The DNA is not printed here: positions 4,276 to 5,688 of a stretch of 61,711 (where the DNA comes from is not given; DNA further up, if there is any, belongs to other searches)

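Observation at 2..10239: Ten co-directional, translationally coupled genes tie a NarG/EbdA-type molybdoenzyme to adenylating, U32 and MqnC/E-CofH-type radical-SAM enzymes: candidate undescribed pathway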

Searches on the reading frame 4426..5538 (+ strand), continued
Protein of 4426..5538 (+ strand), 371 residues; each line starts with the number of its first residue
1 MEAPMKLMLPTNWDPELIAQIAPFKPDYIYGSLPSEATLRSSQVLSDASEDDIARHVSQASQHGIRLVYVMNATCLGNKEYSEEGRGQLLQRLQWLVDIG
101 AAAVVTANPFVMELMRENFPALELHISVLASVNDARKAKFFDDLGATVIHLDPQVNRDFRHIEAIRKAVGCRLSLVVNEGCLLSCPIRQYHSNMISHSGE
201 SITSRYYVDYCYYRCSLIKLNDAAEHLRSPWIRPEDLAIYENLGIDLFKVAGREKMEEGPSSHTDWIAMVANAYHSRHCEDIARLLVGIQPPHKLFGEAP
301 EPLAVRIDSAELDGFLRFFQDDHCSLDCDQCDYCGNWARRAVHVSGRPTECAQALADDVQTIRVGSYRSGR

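Call 63: find_encoding_contigs(protein=P0164, flank=10000, max_places=1)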
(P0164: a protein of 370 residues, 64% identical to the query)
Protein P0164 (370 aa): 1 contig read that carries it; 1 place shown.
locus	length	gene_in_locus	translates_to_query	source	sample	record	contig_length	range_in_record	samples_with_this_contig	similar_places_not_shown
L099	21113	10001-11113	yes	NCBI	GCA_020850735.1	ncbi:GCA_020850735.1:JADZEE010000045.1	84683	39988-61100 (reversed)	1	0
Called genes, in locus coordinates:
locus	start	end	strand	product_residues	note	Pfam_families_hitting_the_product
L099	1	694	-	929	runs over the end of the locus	PF25873:WHD_MalT, PF17874:TPR_MalT, PF00196:GerE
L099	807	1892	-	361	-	PF09084:NMT1, PF13379:NMT1_2 (weak), PF12974:Phosphonate-bd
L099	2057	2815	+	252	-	PF00106:adh_short, PF08659:KR, PF13561:adh_short_C2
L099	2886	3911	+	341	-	PF12797:Fer4_2 (faint), PF12838:Fer4_7 (faint), PF13187:Fer4_9 (faint), PF13237:Fer4_10 (faint), PF13247:Fer4_11, PF00037:Fer4 (weak), PF12837:Fer4_6 (weak)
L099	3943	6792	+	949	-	PF00384:Molybdopterin, PF01568:Molydop_binding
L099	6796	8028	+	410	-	PF00501:AMP-binding (weak)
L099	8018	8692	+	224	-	-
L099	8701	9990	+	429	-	-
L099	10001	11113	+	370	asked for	PF01136:Peptidase_U32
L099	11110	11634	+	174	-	PF05425:CopD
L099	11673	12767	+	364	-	PF04055:Radical_SAM, PF19288:CofH_C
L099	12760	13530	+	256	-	PF02621:VitK2_biosynth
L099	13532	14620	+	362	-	PF04055:Radical_SAM, PF19288:CofH_C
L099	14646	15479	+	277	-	PF02621:VitK2_biosynth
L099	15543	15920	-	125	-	-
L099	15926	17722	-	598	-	PF13620:CarboxypepD_reg, PF24684:Vgb_lyase (faint), PF08450:SGL (faint)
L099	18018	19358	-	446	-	PF01494:FAD_binding_3, PF07992:Pyr_redox_2 (faint), PF00070:Pyr_redox (faint), PF01266:DAO (weak), PF04820:Trp_halogenase (faint), PF13450:NAD_binding_8 (faint)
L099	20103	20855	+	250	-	PF00106:adh_short, PF08659:KR, PF13561:adh_short_C2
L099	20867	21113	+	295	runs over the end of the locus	PF00753:Lactamase_B, PF12706:Lactamase_B_2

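Call 66: search_protein_families(library=pfam, proteins=[L052:121-1971:-, L052:211-1896:+, L052:1923-2624:+, L052:8806-9807:-, L052:9644-10513:-, L052:10338-11630:+, L052:11733-12461:+, L052:12538-13083:+, L052:13167-14714:+, L052:14729-15745:+], max_evalue=0.00001)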
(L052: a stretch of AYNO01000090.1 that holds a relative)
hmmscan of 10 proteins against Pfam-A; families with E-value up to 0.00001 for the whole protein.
L052:121-1971:- (616 aa): 0 families

L052:211-1896:+ (562 aa): 3 families
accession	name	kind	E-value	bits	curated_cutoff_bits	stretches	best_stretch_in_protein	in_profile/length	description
PF05199.19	GMC_oxred_C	-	1.8e-25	90.6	24.6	1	418-538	1-139/139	GMC oxidoreductase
PF00732.25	GMC_oxred_N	-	7.1e-13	49.3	23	1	137-326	58-216/218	GMC oxidoreductase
PF00890.30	FAD_binding_2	-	6e-07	29.4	20.4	0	16-48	1-33/414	FAD binding domain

L052:1923-2624:+ (234 aa): 1 family
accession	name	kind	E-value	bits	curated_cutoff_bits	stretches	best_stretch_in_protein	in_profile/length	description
PF13618.11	Gluconate_2-dh3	-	9.4e-27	94.4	23.4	1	26-199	1-135/135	Gluconate 2-dehydrogenase subunit 3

L052:8806-9807:- (333 aa): 2 families
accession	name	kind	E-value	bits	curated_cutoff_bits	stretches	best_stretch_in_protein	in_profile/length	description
PF07729.17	FCD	-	5.1e-20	72.6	24.3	1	191-315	1-124/125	FCD domain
PF00392.27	GntR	-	8.4e-15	54.6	27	1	119-181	1-64/64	Bacterial regulatory proteins, gntR family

L052:9644-10513:- (289 aa): 0 families

L052:10338-11630:+ (431 aa): 2 families
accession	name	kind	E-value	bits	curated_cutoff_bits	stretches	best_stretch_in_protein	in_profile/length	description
PF13378.12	MR_MLE_C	-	3.9e-70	236.4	29.4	1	198-423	2-218/219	Enolase C-terminal domain-like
PF02746.21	MR_MLE_N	-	2.8e-18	66.6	22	1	72-168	26-117/117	Mandelate racemase / muconate lactonizing enzyme, N-terminal domain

L052:11733-12461:+ (243 aa): 1 family
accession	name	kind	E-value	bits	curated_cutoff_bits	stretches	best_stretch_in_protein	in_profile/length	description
PF00857.26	Isochorismatase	-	1.6e-27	97.2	27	1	36-202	1-152/175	Isochorismatase domain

L052:12538-13083:+ (182 aa): 1 family
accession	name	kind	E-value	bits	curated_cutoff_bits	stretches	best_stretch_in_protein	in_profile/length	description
PF01965.30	DJ-1_PfpI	-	1.5e-50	171.7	26.6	1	6-170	1-164/165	DJ-1/PfpI family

L052:13167-14714:+ (516 aa): 2 families
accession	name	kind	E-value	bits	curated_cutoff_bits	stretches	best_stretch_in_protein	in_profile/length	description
PF00005.33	ABC_tran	-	9.4e-48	162.7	25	2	22-176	2-136/137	ABC transporter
PF13304.12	AAA_21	-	8.7e-08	33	27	0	33-51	1-19/304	AAA domain, putative AbiEii toxin, Type IV TA system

L052:14729-15745:+ (339 aa): 1 family
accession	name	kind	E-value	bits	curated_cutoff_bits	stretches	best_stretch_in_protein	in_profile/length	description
PF02653.21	BPD_transp_2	-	4.2e-38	131.5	26.8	1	40-304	2-268/269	Branched-chain amino acid transport system / permease component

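Call 67: search_protein_families(library=ncbifam, proteins=[L099:11673-12764:+, L099:12760-13527:+, L099:13532-14617:+, L099:14646-15476:+, L098:11757-12941:+, L098:12941-14152:+, L098:2156-2815:+], max_evalue=0.00001)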
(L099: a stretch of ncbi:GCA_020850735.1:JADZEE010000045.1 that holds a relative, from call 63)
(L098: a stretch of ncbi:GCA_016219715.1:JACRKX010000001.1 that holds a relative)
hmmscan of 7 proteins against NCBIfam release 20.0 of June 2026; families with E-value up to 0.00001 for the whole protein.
L099:11673-12764:+ (364 aa): 12 families
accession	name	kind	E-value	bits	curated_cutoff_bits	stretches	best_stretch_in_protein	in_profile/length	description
TIGR03700.1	mena_SCO4494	equivalog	5.1e-134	446.6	434.55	1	17-360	1-351/351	aminofutalosine synthase MqnE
TIGR03699.1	menaquin_MqnC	equivalog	1.8e-110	369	428.1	1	26-359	2-341/342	cyclic dehypoxanthinyl futalosine synthase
NF006276.0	PRK08444.1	equivalog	1.4e-106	356.6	560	1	17-360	3-350/353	aminofutalosine synthase MqnE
TIGR00423.1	TIGR00423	subfamily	2.4e-104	348.9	260.25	1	60-359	1-309/310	CofH family radical SAM protein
TIGR03551.1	F420_cofH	equivalog_domain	2.2e-87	293.1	374.1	1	32-360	6-345/345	5-amino-6-(D-ribitylamino)uracil--L-tyrosine 4-hydroxyphenyl transferase CofH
NF005609.0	PRK07360.1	equivalog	1.3e-83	280.9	426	1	13-360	7-368/374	7,8-didemethyl-8-hydroxy-5-deazariboflavin synthase subunit CofH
NF006277.0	PRK08445.1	equivalog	7.7e-81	271.6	576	1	25-358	2-343/348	dehypoxanthine futalosine cyclase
NF006687.0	PRK09234.1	equivalog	1.5e-79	268.2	1018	1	10-361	475-838/849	bifunctional FO biosynthesis protein CofGH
NF004580.0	PRK05926.1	equivalog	8.2e-63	212.8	583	1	13-351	14-363/370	hypothetical protein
TIGR03550.1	F420_cofG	equivalog_domain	1.5e-09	37.5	213.35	0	196-315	146-265/322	7,8-didemethyl-8-hydroxy-5-deazariboflavin synthase CofG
NF004884.0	PRK06245.1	equivalog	1.5e-08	33.9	209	0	54-120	5-73/340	7,8-didemethyl-8-hydroxy-5-deazariboflavin synthase subunit CofG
TIGR03957.1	rSAM_HmdB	equivalog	3.6e-07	29.7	320.9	1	203-350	171-315/317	5,10-methenyltetrahydromethanopterin hydrogenase cofactor biosynthesis protein HmdB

L099:12760-13527:+ (256 aa): 0 families

L099:13532-14617:+ (362 aa): 12 families
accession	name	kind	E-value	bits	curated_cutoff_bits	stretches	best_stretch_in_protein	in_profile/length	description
TIGR03699.1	menaquin_MqnC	equivalog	3e-136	453.8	428.1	1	18-358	1-341/342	cyclic dehypoxanthinyl futalosine synthase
NF006277.0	PRK08445.1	equivalog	3.6e-111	371.3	576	1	19-362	3-348/348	dehypoxanthine futalosine cyclase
TIGR00423.1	TIGR00423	subfamily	6.8e-104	347.4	260.25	1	54-358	1-309/310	CofH family radical SAM protein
TIGR03700.1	mena_SCO4494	equivalog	2.1e-96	322.9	434.55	1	15-359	6-351/351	aminofutalosine synthase MqnE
TIGR03551.1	F420_cofH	equivalog_domain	3.5e-94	315.5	374.1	1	27-359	8-345/345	5-amino-6-(D-ribitylamino)uracil--L-tyrosine 4-hydroxyphenyl transferase CofH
NF005609.0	PRK07360.1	equivalog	1.2e-93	313.9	426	1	12-360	13-369/374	7,8-didemethyl-8-hydroxy-5-deazariboflavin synthase subunit CofH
NF006687.0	PRK09234.1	equivalog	2.8e-90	303.7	1018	1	7-360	479-838/849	bifunctional FO biosynthesis protein CofGH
NF006276.0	PRK08444.1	equivalog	3e-65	220.6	560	1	19-362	12-353/353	aminofutalosine synthase MqnE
NF004580.0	PRK05926.1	equivalog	1.1e-49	169.7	583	1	64-336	74-347/370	hypothetical protein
TIGR03550.1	F420_cofG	equivalog_domain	1.5e-11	44.1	213.35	1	65-118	11-64/322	7,8-didemethyl-8-hydroxy-5-deazariboflavin synthase CofG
TIGR03956.1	rSAM_HydE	equivalog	2.3e-10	40.3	254.6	1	63-251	54-231/340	[FeFe] hydrogenase H-cluster radical SAM maturase HydE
NF004884.0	PRK06245.1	equivalog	1.2e-09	37.5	209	0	64-118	21-73/340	7,8-didemethyl-8-hydroxy-5-deazariboflavin synthase subunit CofG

L099:14646-15476:+ (277 aa): 0 families

L098:11757-12941:+ (395 aa): 12 families
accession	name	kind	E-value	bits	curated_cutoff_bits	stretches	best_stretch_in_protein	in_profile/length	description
TIGR03699.1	menaquin_MqnC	equivalog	3.5e-84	282.5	428.1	1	22-376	2-341/342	cyclic dehypoxanthinyl futalosine synthase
TIGR03700.1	mena_SCO4494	equivalog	1.2e-68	231.6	434.55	1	15-376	3-350/351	aminofutalosine synthase MqnE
TIGR00423.1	TIGR00423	subfamily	3e-63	213.9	260.25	1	56-376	1-309/310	CofH family radical SAM protein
NF005609.0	PRK07360.1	equivalog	4.2e-57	193.6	426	1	7-379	5-370/374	7,8-didemethyl-8-hydroxy-5-deazariboflavin synthase subunit CofH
TIGR03551.1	F420_cofH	equivalog_domain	6.9e-54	183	374.1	1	35-376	15-344/345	5-amino-6-(D-ribitylamino)uracil--L-tyrosine 4-hydroxyphenyl transferase CofH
NF006276.0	PRK08444.1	equivalog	2.9e-52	177.9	560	1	14-380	4-353/353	aminofutalosine synthase MqnE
NF006277.0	PRK08445.1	equivalog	3.6e-51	174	576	1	22-358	3-330/348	dehypoxanthine futalosine cyclase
NF006687.0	PRK09234.1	equivalog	7.2e-50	170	1018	1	5-379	474-839/849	bifunctional FO biosynthesis protein CofGH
NF004580.0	PRK05926.1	equivalog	7.5e-34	117.5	583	1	55-329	63-329/370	hypothetical protein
NF004884.0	PRK06245.1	equivalog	6.1e-09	35.2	209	1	51-131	6-84/340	7,8-didemethyl-8-hydroxy-5-deazariboflavin synthase subunit CofG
TIGR03550.1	F420_cofG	equivalog_domain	3.7e-08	32.9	213.35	1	64-244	8-192/322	7,8-didemethyl-8-hydroxy-5-deazariboflavin synthase CofG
TIGR03956.1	rSAM_HydE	equivalog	3.9e-07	29.6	254.6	1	60-142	49-131/340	[FeFe] hydrogenase H-cluster radical SAM maturase HydE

L098:12941-14152:+ (404 aa): 12 families
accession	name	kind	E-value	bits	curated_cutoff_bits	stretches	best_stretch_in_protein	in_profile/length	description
TIGR03699.1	menaquin_MqnC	equivalog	2.4e-89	299.5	428.1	1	21-376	1-341/342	cyclic dehypoxanthinyl futalosine synthase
TIGR03700.1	mena_SCO4494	equivalog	7.5e-70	235.6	434.55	1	15-375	3-349/351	aminofutalosine synthase MqnE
TIGR00423.1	TIGR00423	subfamily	3.6e-69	233.4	260.25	1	57-376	2-309/310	CofH family radical SAM protein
NF005609.0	PRK07360.1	equivalog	1.1e-64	218.6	426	1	8-379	6-370/374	7,8-didemethyl-8-hydroxy-5-deazariboflavin synthase subunit CofH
TIGR03551.1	F420_cofH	equivalog_domain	1.2e-57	195.3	374.1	1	34-375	14-343/345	5-amino-6-(D-ribitylamino)uracil--L-tyrosine 4-hydroxyphenyl transferase CofH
NF006277.0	PRK08445.1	equivalog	3.5e-56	190.5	576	1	37-377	19-345/348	dehypoxanthine futalosine cyclase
NF006276.0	PRK08444.1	equivalog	9.3e-54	182.8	560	1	14-378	4-351/353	aminofutalosine synthase MqnE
NF006687.0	PRK09234.1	equivalog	7.3e-50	170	1018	1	15-377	484-837/849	bifunctional FO biosynthesis protein CofGH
NF004580.0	PRK05926.1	equivalog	1.4e-39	136.4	583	1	64-330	72-330/370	hypothetical protein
TIGR03550.1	F420_cofG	equivalog_domain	2.6e-12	46.5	213.35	1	63-245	7-193/322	7,8-didemethyl-8-hydroxy-5-deazariboflavin synthase CofG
NF004884.0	PRK06245.1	equivalog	1.8e-11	43.5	209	1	51-130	6-83/340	7,8-didemethyl-8-hydroxy-5-deazariboflavin synthase subunit CofG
TIGR03956.1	rSAM_HydE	equivalog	1.1e-08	34.8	254.6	1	19-142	7-131/340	[FeFe] hydrogenase H-cluster radical SAM maturase HydE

L098:2156-2815:+ (220 aa): 0 families

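Call 72: find_encoding_contigs(protein=P0220, flank=10000, max_places=1)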
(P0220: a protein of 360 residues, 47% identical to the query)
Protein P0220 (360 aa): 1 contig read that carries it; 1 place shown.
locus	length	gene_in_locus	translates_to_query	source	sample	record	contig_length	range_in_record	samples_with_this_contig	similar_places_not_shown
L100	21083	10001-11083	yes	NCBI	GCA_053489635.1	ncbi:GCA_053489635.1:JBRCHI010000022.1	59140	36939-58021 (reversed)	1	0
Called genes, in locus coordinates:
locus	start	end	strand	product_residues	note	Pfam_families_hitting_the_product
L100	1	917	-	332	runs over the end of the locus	-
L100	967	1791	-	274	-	PF00561:Abhydrolase_1, PF12146:Hydrolase_4 (weak), PF12697:Abhydrolase_6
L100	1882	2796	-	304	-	PF04199:Cyclase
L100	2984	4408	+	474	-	PF02878:PGM_PMM_I, PF02879:PGM_PMM_II, PF02880:PGM_PMM_III, PF00408:PGM_PMM_IV (weak)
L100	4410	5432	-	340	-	PF12973:Cupin_7 (faint), PF05899:Cupin_3 (faint), PF07883:Cupin_2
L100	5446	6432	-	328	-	PF00355:Rieske, PF13806:Rieske_2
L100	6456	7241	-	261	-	-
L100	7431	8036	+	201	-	-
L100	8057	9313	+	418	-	-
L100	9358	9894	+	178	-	PF05425:CopD (weak)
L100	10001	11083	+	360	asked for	PF01136:Peptidase_U32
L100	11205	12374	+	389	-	-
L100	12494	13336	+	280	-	PF13344:Hydrolase_6, PF13242:Hydrolase_like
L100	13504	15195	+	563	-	PF00890:FAD_binding_2 (weak), PF01134:GIDA (weak), PF01266:DAO (weak), PF01593:Amino_oxidase, PF01946:Thi4 (weak), PF03486:HI0933_like (weak), PF12831:FAD_oxidored, PF13450:NAD_binding_8, +2 more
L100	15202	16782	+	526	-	PF00890:FAD_binding_2 (weak), PF01266:DAO, PF01494:FAD_binding_3 (weak), PF01946:Thi4, PF03486:HI0933_like (weak), PF12831:FAD_oxidored, PF13450:NAD_binding_8, PF01593:Amino_oxidase, +2 more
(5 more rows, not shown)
